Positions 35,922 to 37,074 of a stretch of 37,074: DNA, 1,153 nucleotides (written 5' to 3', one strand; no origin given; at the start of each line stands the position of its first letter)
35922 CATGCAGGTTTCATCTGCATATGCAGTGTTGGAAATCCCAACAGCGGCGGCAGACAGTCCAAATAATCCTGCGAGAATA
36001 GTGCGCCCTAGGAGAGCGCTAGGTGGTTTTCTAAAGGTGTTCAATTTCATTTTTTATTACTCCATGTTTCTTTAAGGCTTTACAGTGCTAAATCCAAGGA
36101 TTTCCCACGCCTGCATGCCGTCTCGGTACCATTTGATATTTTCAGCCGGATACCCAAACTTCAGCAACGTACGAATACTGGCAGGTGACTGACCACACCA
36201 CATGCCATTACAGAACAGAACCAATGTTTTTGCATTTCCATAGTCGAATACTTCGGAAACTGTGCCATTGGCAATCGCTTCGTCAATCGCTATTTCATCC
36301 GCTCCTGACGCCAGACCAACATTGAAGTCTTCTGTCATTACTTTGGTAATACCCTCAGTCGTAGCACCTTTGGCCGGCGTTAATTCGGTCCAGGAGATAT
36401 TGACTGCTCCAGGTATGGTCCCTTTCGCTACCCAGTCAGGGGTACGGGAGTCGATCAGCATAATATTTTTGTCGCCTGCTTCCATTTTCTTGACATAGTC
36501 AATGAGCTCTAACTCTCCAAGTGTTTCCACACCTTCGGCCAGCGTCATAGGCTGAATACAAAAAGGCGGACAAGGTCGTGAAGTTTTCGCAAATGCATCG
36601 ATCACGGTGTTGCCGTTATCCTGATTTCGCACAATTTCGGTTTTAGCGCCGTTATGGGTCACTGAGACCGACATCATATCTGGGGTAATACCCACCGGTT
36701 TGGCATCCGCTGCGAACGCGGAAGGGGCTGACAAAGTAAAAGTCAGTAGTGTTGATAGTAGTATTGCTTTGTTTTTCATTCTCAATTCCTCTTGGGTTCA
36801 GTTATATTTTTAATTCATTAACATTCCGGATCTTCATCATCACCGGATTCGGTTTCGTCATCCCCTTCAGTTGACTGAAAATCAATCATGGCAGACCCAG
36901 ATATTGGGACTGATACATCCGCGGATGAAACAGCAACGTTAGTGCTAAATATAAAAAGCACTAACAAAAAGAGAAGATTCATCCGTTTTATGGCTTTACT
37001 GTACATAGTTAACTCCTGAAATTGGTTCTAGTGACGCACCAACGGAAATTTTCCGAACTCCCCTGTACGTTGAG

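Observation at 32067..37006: Periplasmic methanethiol-oxidase-type operon: small acidic protein, rhodanese, SBP56 (MtoX-like), SCO1-MauG fusion, SCO1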

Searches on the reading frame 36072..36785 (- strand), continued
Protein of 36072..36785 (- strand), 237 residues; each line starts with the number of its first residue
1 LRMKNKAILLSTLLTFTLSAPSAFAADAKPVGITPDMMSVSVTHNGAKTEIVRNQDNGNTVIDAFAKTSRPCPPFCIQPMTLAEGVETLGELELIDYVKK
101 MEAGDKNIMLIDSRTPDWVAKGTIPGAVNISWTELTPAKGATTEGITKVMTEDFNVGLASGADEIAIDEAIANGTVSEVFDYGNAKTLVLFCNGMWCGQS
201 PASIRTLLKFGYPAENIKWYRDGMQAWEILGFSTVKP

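Call 55: find_encoding_contigs(protein=P0156, flank=2500, max_places=2)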
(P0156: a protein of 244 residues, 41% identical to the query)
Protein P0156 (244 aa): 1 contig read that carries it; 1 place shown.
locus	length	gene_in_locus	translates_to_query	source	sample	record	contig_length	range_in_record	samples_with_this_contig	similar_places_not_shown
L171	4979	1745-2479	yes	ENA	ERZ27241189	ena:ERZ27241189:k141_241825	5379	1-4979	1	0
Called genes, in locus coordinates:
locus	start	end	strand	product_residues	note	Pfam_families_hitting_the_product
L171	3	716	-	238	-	?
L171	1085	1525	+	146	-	-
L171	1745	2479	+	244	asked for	PF00581:Rhodanese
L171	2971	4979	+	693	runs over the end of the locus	PF00989:PAS, PF00990:GGDEF, PF00563:EAL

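Call 56: find_encoding_contigs(protein=P0176, flank=2500, max_places=2)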
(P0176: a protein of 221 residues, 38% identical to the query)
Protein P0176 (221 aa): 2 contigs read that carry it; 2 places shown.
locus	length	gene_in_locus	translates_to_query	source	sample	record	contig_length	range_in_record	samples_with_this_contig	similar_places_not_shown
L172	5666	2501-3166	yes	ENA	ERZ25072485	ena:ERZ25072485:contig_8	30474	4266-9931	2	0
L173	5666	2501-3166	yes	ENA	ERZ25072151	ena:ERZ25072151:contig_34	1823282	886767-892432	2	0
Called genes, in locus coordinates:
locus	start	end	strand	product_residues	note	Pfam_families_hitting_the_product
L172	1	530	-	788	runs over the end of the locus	PF13567:DUF4131 (weak), PF03772:Competence, PF00753:Lactamase_B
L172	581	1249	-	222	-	PF13555:AAA_29 (weak), PF00005:ABC_tran, PF13304:AAA_21 (faint)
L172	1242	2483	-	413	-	PF12704:MacB_PCD, PF02687:FtsX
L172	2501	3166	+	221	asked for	PF00581:Rhodanese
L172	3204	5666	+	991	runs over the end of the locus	PF22590:Cas3-like_C_2 (faint), PF17757:UvrB_inter, PF02559:CarD_TRCF_RID, PF00270:DEAD, PF04851:ResIII, PF00271:Helicase_C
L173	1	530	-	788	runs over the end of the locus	PF13567:DUF4131 (weak), PF03772:Competence, PF00753:Lactamase_B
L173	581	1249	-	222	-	PF13555:AAA_29 (weak), PF00005:ABC_tran, PF13304:AAA_21 (faint)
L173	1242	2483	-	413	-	PF12704:MacB_PCD, PF02687:FtsX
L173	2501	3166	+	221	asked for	PF00581:Rhodanese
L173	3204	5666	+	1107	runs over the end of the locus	PF17757:UvrB_inter, PF02559:CarD_TRCF_RID, PF22590:Cas3-like_C_2 (faint), PF00270:DEAD, PF04851:ResIII, PF00271:Helicase_C, PF03461:TRCF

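Call 58: find_encoding_contigs(protein=P0002, flank=5000, max_places=4)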
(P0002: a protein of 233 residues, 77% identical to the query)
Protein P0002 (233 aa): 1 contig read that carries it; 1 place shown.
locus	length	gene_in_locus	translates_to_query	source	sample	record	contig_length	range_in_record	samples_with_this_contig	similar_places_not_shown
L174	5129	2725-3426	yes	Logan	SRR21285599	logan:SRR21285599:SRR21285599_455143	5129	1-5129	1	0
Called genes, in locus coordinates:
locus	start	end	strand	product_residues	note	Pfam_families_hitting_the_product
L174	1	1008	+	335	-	?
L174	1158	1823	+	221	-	PF00578:AhpC-TSA, PF08534:Redoxin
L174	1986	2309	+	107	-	PF01022:HTH_5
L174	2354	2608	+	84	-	-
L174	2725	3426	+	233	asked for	PF00581:Rhodanese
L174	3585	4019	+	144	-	PF00571:CBS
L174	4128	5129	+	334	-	?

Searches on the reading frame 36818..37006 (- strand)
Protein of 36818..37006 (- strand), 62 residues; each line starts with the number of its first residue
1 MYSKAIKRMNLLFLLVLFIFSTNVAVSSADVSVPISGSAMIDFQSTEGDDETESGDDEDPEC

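Call 3: search_protein_families(library=pfam, proteins=[window:36818-37006:-], max_evalue=0.01)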
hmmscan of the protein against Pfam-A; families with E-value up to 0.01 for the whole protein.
window:36818-37006:- (62 aa): 0 families

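Call 4: search_protein_families(library=ncbifam, proteins=[window:36818-37006:-], max_evalue=0.01)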
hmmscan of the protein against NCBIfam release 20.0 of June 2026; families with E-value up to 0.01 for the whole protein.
window:36818-37006:- (62 aa): 0 families

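Call 38: search_protein_families(library=pfam, proteins=[window:36821-37006:-], max_evalue=10)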
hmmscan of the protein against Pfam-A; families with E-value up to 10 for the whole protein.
seq(62 aa): 0 families

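Call 39: search_protein_families(library=ncbifam, proteins=[window:36821-37006:-], max_evalue=10)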
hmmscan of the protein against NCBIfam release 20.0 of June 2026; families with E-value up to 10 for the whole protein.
seq(62 aa): 2 families
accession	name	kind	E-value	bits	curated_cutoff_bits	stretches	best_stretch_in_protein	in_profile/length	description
NF033939.0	DESULF_POR1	subfamily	0.039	12.7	250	1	7-56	2-49/454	outer membrane homotrimeric porin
NF053819.1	EF0750_LPXTG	subfamily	0.16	12.5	47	1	5-56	3-51/105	EF2685/EF0750 family sortase-dependent surface protein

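Call 67: list_cluster_members(proteins=[window:36818-37006:-, window:34650-36050:-, window:32639-34555:-])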
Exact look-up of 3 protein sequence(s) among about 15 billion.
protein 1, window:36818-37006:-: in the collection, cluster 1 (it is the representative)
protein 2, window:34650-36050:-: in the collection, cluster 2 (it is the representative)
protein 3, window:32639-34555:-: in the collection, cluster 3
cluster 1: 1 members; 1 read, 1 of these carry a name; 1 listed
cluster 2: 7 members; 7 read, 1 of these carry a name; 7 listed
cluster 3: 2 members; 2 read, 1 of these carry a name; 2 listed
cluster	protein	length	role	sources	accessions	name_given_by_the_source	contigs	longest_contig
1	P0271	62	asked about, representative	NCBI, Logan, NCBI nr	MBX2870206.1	MAG: hypothetical protein KTR18_16110 [Acidiferrobacterales bacterium] | hypothetical protein [Acidiferrobacterales bacterium]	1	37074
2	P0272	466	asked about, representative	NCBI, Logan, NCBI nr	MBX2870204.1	MAG: selenium-binding family protein [Acidiferrobacterales bacterium] | selenium-binding family protein [Acidiferrobacterales bacterium]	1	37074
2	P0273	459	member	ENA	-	-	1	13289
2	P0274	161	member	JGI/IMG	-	-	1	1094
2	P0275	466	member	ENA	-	-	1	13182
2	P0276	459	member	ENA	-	-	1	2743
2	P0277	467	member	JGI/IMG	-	-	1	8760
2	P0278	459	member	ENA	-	-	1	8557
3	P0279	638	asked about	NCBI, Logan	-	-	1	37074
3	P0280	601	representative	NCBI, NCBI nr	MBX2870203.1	MAG: SCO family protein [Acidiferrobacterales bacterium] | SCO family protein [Acidiferrobacterales bacterium]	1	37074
